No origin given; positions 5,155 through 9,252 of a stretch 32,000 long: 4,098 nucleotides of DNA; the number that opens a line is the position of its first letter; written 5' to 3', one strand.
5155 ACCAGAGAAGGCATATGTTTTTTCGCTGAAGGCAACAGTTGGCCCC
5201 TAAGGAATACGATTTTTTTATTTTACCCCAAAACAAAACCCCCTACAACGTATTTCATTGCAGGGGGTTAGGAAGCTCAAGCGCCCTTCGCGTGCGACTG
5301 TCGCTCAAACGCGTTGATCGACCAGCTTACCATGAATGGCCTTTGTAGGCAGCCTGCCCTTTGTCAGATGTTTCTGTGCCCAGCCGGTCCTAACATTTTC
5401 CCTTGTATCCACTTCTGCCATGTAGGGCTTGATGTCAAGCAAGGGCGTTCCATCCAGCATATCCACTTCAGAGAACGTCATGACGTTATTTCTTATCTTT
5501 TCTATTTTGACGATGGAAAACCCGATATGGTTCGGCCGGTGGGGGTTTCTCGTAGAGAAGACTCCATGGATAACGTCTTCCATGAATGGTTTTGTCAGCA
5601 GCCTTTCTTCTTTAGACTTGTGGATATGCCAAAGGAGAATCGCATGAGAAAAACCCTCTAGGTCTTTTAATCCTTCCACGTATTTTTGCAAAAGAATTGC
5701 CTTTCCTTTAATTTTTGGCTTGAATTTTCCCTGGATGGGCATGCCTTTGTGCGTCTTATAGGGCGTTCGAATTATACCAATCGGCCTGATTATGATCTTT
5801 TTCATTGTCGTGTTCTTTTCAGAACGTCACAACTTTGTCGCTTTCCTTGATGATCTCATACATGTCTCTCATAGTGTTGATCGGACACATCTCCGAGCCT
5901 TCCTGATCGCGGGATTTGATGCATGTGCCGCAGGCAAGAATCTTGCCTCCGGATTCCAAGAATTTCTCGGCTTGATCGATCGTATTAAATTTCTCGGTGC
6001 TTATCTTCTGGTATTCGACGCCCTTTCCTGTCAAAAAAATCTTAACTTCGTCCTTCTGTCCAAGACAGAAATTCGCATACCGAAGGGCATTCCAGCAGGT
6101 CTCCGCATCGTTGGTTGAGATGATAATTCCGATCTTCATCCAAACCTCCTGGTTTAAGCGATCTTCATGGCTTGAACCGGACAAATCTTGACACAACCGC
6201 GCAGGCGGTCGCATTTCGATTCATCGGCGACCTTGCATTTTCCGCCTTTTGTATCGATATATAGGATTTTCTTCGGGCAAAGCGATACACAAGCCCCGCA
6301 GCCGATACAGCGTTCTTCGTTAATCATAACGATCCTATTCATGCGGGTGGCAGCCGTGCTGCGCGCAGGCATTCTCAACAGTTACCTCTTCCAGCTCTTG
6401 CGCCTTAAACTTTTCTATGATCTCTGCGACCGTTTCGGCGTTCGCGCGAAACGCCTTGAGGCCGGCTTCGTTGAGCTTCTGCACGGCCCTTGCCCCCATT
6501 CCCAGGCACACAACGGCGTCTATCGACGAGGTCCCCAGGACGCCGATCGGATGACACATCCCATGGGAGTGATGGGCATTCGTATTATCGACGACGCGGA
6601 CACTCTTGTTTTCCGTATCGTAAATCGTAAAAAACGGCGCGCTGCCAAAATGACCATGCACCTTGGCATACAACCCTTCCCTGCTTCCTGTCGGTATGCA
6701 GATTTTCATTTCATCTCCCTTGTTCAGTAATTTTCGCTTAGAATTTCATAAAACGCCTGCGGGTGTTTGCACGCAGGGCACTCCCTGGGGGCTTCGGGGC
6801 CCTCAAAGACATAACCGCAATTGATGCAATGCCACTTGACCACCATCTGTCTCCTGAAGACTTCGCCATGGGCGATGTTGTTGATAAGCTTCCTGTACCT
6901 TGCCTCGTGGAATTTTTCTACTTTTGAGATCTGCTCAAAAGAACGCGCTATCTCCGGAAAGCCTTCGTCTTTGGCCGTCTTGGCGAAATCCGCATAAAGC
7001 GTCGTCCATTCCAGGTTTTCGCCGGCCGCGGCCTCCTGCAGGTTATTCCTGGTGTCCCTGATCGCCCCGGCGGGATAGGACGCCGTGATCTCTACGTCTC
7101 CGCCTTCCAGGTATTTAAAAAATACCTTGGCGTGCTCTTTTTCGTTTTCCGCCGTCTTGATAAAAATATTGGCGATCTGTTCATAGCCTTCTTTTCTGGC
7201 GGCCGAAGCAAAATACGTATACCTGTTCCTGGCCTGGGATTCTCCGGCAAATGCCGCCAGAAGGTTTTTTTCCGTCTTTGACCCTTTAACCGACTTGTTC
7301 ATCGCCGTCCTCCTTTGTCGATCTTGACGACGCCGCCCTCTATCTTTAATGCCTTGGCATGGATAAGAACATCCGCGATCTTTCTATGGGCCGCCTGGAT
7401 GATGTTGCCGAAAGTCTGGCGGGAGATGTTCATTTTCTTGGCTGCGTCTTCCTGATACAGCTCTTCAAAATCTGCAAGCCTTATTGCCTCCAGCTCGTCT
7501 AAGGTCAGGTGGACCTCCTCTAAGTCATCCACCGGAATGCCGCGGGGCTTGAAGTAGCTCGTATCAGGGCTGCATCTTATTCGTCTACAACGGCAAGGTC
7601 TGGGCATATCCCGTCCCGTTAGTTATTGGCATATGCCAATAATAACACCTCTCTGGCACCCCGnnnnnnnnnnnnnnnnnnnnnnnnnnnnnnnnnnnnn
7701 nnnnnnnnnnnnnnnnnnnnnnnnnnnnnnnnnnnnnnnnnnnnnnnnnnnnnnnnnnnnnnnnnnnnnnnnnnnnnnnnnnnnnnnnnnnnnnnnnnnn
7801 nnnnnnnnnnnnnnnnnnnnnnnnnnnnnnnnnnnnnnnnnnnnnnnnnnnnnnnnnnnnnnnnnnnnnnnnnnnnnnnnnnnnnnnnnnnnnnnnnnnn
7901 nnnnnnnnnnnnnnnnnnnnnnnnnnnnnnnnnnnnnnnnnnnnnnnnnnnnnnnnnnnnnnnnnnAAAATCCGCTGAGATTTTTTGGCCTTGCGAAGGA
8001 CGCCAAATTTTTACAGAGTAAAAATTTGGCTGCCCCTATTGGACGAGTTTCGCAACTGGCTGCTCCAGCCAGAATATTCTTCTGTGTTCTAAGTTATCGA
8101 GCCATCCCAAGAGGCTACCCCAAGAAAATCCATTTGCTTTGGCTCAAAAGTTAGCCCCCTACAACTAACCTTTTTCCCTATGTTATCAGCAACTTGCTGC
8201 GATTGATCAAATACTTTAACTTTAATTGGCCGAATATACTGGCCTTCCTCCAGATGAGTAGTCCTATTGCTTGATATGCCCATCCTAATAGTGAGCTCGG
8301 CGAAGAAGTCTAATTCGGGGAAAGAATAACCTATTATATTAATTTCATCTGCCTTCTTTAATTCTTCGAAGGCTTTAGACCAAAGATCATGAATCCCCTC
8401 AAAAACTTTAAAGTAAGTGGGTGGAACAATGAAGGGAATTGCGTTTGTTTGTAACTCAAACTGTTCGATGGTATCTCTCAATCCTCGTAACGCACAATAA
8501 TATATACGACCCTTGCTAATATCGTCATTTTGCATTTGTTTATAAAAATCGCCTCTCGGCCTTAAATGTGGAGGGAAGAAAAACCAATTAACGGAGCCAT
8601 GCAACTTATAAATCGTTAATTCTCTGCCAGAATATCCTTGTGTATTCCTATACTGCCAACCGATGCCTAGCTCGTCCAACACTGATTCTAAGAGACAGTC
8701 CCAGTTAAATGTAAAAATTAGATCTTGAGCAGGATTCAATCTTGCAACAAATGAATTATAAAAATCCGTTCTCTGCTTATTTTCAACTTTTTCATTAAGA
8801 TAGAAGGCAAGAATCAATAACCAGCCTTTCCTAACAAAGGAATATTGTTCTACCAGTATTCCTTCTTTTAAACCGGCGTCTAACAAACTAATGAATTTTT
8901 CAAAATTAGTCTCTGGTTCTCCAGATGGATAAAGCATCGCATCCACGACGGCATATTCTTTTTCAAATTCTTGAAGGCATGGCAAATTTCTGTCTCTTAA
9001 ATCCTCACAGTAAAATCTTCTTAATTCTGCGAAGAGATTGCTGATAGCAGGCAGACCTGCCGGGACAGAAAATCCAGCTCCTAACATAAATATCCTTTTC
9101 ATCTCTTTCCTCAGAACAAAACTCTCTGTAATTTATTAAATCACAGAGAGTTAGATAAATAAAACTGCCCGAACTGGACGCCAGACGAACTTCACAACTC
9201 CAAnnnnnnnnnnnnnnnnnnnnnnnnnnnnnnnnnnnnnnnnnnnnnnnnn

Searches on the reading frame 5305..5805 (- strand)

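Call 78: search_protein_families(library=pfam, proteins=[window:5305-5805:-], max_evalue=0.001)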
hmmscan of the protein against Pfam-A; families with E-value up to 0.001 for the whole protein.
window:5305-5805:- (166 aa): 1 family
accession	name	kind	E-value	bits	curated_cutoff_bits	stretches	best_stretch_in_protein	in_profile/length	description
PF01980.22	TrmO_N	-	3.1e-38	131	26.8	1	21-133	1-116/116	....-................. O N-terminal domain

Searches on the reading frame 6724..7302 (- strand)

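Call 78: search_protein_families(library=pfam, proteins=[window:6724-7302:-], max_evalue=0.001)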
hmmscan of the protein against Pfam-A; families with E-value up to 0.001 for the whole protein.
window:6724-7302:- (192 aa): 5 families
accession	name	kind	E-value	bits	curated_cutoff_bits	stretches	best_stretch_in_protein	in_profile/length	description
PF02915.23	Rubrerythrin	-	5.7e-31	108.2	22.8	1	12-139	1-136/137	Rubrerythrin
PF21349.2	RUBY_RBDX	-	3e-11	43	26.5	1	157-186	1-30/30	Rubrerythrin, rubredoxin-like domain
PF00210.30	Ferritin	-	1.9e-08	34.8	24.5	1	12-143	2-139/142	Ferritin-like domain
PF23458.2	DUF7130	-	0.00017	21.9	35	1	141-182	39-80/89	Domain of unknown function (DUF7130)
PF25208.1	DUF7838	-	0.00055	20.3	28.5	0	155-166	32-43/55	Domain of unknown function (DUF7838)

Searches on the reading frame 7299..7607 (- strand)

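Call 78: search_protein_families(library=pfam, proteins=[window:7299-7607:-], max_evalue=0.001)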
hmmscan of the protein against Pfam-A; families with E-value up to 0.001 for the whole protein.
window:7299-7607:- (102 aa): 1 family
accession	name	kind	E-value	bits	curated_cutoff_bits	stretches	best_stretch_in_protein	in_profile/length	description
PF02001.22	DUF134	-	4.4e-24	85.3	27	1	3-96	6-97/98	Protein of unknown function DUF134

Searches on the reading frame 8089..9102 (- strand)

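Call 78: search_protein_families(library=pfam, proteins=[window:8089-9102:-], max_evalue=0.001)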
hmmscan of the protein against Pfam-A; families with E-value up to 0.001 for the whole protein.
window:8089-9102:- (337 aa): 1 family
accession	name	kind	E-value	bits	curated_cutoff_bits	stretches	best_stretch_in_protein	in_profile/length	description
PF13289.12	SIR2_2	-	0.00037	21.1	24.5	0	128-173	2-52/141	SIR2-like domain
